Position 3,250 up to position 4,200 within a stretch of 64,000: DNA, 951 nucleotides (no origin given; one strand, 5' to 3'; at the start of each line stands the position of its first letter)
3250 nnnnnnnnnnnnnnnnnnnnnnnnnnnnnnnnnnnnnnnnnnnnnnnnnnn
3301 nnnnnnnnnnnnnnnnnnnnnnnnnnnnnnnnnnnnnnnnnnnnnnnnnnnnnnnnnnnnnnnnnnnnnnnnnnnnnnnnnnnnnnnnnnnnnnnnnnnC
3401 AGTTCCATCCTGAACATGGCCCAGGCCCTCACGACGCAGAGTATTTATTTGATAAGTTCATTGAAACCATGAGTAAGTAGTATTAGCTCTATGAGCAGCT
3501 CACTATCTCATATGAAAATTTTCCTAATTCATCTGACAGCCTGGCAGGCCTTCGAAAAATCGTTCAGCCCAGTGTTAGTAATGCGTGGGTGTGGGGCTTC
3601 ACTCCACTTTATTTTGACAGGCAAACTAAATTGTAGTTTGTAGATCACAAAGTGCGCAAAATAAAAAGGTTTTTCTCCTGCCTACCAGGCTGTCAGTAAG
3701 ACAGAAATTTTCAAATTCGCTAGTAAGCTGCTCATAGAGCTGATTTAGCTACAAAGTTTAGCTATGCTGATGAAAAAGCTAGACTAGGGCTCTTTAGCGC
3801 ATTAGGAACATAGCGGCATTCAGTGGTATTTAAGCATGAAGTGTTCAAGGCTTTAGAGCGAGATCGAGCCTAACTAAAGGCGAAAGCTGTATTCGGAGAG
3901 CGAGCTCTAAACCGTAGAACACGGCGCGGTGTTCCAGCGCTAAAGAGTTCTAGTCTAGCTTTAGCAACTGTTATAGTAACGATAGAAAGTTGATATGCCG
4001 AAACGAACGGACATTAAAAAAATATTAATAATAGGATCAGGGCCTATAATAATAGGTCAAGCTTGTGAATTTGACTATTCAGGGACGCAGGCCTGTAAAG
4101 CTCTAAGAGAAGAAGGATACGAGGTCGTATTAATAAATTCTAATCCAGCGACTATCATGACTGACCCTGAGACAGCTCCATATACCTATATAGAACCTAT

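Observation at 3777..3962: Repeat family A: three ~185-bp copies with compensatory substitutions in the terminal stem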

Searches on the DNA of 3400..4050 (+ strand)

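Call 27: search_rna_families(source=window, start=3400, end=4050, threshold=evalue, max_evalue=10, show_alignments=2)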
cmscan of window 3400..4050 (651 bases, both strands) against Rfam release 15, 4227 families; matches with E-value up to 10: 8.
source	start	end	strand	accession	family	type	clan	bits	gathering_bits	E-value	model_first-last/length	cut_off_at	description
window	3683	3803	+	RF01230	snoR77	Gene; snRNA; snoRNA; HACA-box;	-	21.5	47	0.53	1-131/131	no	Small nucleolar RNA snoR77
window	3758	3782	+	RF00331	snoZ169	Gene; snRNA; snoRNA; CD-box;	-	17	55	6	1-69/69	no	Small nucleolar RNA Z169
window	3578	3658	-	RF00545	snopsi18S-841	Gene; snRNA; snoRNA; HACA-box;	CL00033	15.2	50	5.7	1-145/145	no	Small nucleolar RNA psi18S-841/snoR66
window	3656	3683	-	RF00489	ctRNA_p42d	Gene; antisense;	-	15.1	50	3.6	1-46/46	no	ctRNA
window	3736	3802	+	RF00501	Rota_CRE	Cis-reg;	-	14.8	40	7.4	1-68/68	no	Rotavirus cis-acting replication element (CRE)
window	3935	3992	+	RF01194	sn2903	Gene; snRNA; snoRNA; CD-box;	CL00066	14.5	50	3.4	1-91/91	no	Small nucleolar RNA sn2903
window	3759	3793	+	RF01420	snoR113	Gene; snRNA; snoRNA; CD-box;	-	14.5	47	4.2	1-103/103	no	Small nucleolar RNA snoR113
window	3635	3780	+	RF01052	Arthropod_7SK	Gene;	CL00013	7.7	44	7.7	4-309/351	no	Arthropod 7SK RNA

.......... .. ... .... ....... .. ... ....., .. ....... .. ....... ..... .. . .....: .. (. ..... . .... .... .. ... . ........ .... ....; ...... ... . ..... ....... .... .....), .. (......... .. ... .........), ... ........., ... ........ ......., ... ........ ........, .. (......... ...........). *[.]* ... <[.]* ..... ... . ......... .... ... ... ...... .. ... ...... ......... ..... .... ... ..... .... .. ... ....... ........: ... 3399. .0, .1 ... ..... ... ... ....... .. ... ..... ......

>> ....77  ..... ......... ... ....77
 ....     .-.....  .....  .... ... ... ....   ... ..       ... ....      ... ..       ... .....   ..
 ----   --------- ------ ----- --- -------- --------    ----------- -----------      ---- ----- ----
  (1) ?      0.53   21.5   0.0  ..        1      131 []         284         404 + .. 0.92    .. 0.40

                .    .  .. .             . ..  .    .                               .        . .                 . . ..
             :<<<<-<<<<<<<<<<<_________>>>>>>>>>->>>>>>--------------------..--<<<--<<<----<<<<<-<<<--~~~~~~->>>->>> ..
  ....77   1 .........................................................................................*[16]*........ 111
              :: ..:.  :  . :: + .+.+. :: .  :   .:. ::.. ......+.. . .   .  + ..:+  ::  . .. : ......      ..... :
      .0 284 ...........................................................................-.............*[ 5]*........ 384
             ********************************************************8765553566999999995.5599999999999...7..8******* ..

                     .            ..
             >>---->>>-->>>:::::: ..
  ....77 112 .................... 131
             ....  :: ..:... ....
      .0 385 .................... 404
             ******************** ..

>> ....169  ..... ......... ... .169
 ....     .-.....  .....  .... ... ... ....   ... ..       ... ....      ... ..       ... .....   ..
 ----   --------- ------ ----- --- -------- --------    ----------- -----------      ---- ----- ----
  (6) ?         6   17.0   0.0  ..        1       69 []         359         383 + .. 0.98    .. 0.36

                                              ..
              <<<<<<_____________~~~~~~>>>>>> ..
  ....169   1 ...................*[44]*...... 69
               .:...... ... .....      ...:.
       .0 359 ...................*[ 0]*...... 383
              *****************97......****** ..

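Call 41: build_rna_model(alignment_id=A3, structure=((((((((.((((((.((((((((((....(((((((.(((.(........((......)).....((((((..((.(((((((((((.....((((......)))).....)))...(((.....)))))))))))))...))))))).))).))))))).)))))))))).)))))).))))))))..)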
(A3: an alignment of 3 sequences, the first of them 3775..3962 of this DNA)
Model R1 built from alignment A3 (3 sequences, 190 columns); structure: as given.
model positions 187; base pairs 63; branch points 2; effective number of sequences 0.68; information 0.59 bits per position. Calibrated on 0.2 Mb of random sequence (short: E-values are rough).
structure used (alignment columns):
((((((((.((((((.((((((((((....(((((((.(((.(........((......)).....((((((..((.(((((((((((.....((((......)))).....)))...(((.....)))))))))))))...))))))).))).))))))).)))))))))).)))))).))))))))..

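Call 44: search_with_rna_model(model_id=R1, sources=[window, L003, L004, L005], max_evalue=10)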
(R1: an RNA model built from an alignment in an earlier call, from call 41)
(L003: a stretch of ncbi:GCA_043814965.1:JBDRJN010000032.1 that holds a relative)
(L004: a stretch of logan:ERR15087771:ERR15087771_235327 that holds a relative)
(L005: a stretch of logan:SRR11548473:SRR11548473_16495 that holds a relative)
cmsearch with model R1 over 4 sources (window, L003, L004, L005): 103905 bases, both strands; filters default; matches with E-value up to 10: 6.
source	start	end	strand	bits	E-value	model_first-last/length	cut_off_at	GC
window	47741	47927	-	223.6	2.7e-62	1-187/187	no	0.51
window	3775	3962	+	218.3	8.9e-61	1-187/187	no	0.47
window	29575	29761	+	212.4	4.5e-59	1-187/187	no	0.46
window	3775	3962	-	37.7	4.1e-09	1-187/187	no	0.47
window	29575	29761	-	34.7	3e-08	1-187/187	no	0.46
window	47741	47927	+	30.7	4.2e-07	1-187/187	no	0.51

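Call 49: search_with_rna_model(model_id=R1, sources=[L006, L007, L008, L009, L010, L011, L012, L013, L014, L015, L016, L017, L018, L019, L020, L021, L022, L023, L024, L025, L026, L027, L028, L029, L030], max_evalue=10)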
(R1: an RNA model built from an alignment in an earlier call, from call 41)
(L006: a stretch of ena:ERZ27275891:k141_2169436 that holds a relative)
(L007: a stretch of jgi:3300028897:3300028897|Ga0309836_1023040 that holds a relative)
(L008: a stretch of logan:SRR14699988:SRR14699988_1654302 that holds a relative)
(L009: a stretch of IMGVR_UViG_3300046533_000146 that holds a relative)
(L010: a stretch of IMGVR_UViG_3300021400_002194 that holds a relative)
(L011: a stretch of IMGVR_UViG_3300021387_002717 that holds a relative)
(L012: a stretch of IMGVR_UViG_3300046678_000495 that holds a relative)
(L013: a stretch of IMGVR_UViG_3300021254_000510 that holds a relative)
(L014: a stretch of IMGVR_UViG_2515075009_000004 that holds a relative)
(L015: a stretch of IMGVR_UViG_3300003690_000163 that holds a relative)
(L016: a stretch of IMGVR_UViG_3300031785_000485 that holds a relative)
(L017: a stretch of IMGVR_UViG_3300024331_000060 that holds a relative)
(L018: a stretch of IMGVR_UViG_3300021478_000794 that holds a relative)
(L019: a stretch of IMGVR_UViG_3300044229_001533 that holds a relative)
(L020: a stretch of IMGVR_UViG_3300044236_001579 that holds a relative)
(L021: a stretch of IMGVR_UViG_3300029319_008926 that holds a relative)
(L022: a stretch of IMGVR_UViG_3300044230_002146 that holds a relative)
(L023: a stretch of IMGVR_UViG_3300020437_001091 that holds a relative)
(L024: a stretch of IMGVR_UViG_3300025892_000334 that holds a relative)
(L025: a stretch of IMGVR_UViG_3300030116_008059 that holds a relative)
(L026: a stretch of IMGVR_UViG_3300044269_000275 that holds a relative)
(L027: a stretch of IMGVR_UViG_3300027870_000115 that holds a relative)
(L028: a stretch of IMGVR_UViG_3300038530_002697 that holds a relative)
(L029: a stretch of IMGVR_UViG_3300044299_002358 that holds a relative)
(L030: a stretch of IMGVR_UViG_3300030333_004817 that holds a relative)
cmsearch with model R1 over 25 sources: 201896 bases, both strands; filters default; matches with E-value up to 10: 1.
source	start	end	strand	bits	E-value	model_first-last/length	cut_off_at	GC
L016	2449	2479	+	8.5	1.8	1-187/187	no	0.48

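Call 50: search_dna_similar(query=window:3775-3962:+, collection=plasmids, mode=distant, max_evalue=0.01)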
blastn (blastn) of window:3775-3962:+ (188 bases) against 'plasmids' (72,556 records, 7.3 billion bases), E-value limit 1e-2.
No match.

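Call 51: search_dna_similar(query=window:3775-3962:+, collection=phages, mode=distant, max_evalue=0.01)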
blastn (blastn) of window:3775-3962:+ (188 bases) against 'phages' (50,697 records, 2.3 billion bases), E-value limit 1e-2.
No match.

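Call 77: search_with_rna_model(model_id=R1, sources=[L031, L032], max_evalue=10, filters=off)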
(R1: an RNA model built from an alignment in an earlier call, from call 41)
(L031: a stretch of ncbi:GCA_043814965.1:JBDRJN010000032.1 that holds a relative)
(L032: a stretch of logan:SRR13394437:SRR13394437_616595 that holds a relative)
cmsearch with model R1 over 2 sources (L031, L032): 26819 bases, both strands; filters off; matches with E-value up to 10: 77.
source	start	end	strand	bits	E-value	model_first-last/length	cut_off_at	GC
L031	7694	7863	-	18.4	0.00036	1-187/187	no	0.38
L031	7694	7863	+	16.8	0.001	1-187/187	no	0.38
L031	7444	7641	+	16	0.0017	1-187/187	no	0.47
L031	7444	7641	-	14.4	0.0048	1-187/187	no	0.47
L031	1534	1571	-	10.8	0.052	1-187/187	no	0.39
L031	1541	1564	+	10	0.087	1-187/187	no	0.58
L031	2853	3014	+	10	0.092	1-187/187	no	0.4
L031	3087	3110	+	9.1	0.17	1-187/187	no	0.58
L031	3087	3110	-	9.1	0.17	1-187/187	no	0.58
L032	9485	9536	-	9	0.17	1-187/187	no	0.46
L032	4976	5043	-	8.6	0.23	1-187/187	no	0.43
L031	2853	3014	-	8.1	0.31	1-187/187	no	0.4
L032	9004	9027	+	7.8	0.37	1-187/187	no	0.75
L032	9004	9027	-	7.6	0.44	1-187/187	no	0.75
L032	1290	1325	+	7.3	0.54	1-187/187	no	0.39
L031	11881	11940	-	7.1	0.6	1-187/187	no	0.33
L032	2243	2304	-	6.6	0.82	1-187/187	no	0.35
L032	11278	11305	-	6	1.3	1-187/187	no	0.39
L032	13669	13739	+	5.9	1.3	1-187/187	no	0.56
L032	10639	10699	-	5.7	1.5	1-187/187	no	0.39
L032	10331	10380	+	5.6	1.6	1-187/187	no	0.32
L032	9983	10039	+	5.6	1.6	1-187/187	no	0.35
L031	5564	5581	+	5.3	2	1-187/187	no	0.56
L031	5816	5843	-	5.1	2.3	1-187/187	no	0.25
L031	10466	10490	-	5.1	2.3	1-187/187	no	0.52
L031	10586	10643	+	5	2.3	1-187/187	no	0.28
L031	7331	7348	+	4.9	2.5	1-187/187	no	0.33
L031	8294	8322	-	4.8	2.7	1-187/187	no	0.21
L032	6725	6765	+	4.8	2.8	1-187/187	no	0.54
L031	8296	8320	+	4.6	3.1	1-187/187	no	0.16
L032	4350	4409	-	4.6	3.1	77-137/187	no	0.25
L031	10466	10490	+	4.5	3.2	1-187/187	no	0.52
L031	4771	4835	-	4.5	3.4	1-187/187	no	0.37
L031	2327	2377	+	4.4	3.5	1-187/187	no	0.47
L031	7026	7082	+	4.4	3.5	1-187/187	no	0.53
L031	3923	3973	+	4.4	3.6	1-187/187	no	0.47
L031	5344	5385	+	4.4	3.7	1-187/187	no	0.4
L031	1768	1827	+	4.3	3.7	1-187/187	no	0.38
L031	3923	3973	-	4.3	3.8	1-187/187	no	0.47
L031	147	216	+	4.3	3.9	1-187/187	no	0.43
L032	4297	4470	+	4.3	3.9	1-187/187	no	0.32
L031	5815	5844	+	4.2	4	1-187/187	no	0.27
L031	7331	7348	-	4.1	4.4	1-187/187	no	0.33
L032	3188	3278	-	4.1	4.4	1-187/187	no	0.35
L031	11881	11940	+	4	4.6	1-187/187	no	0.33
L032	10526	10550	-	4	4.6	1-187/187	no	0.56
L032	9837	9882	+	4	4.6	1-187/187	no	0.37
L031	5167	5251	+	4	4.7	1-187/187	no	0.36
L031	3146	3180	+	3.9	4.8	1-187/187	no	0.57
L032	12443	12517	+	3.9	5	1-187/187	no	0.51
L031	10585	10644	-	3.9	5.1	1-187/187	no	0.3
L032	11917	11938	+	3.8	5.2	1-187/187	no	0.41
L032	5435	5502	-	3.8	5.3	1-187/187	no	0.4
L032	3615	3636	-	3.6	6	1-187/187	no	0.18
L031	4181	4229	+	3.6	6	1-187/187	no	0.47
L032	3615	3636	+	3.4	6.7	1-187/187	no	0.18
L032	9983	10039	-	3.4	7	1-187/187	no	0.35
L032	1678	1693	+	3.3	7.2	94-109/187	no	0.56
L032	1290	1325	-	3.3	7.5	1-187/187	no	0.39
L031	4771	4835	+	3.2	7.7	1-187/187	no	0.37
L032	941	1015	-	3.2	7.9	1-187/187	no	0.52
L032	12442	12518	-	3.2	8.1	1-187/187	no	0.51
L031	1956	1980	-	3.1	8.1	1-187/187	no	0.28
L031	3493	3516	+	3.1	8.1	1-187/187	no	0.54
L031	3330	3368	-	3.1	8.6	1-187/187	no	0.62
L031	4416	4459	+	3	8.7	1-187/187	no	0.52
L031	5076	5106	-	3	8.8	1-187/187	no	0.65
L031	11093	11182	+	3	8.8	1-187/187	no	0.3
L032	8703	8740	+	3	9.1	1-187/187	no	0.24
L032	235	310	-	3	9.2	1-187/187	no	0.39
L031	2355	2396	-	3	9.2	1-187/187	no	0.4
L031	9126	9155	-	2.9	9.4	1-187/187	no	0.37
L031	6271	6341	+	2.9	9.4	1-187/187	no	0.44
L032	6251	6276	+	2.9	9.5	1-187/187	no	0.58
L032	10142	10210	+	2.9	9.5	1-187/187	no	0.52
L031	1479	1533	-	2.9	9.5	1-187/187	no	0.42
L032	6534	6589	+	2.9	9.7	1-187/187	no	0.57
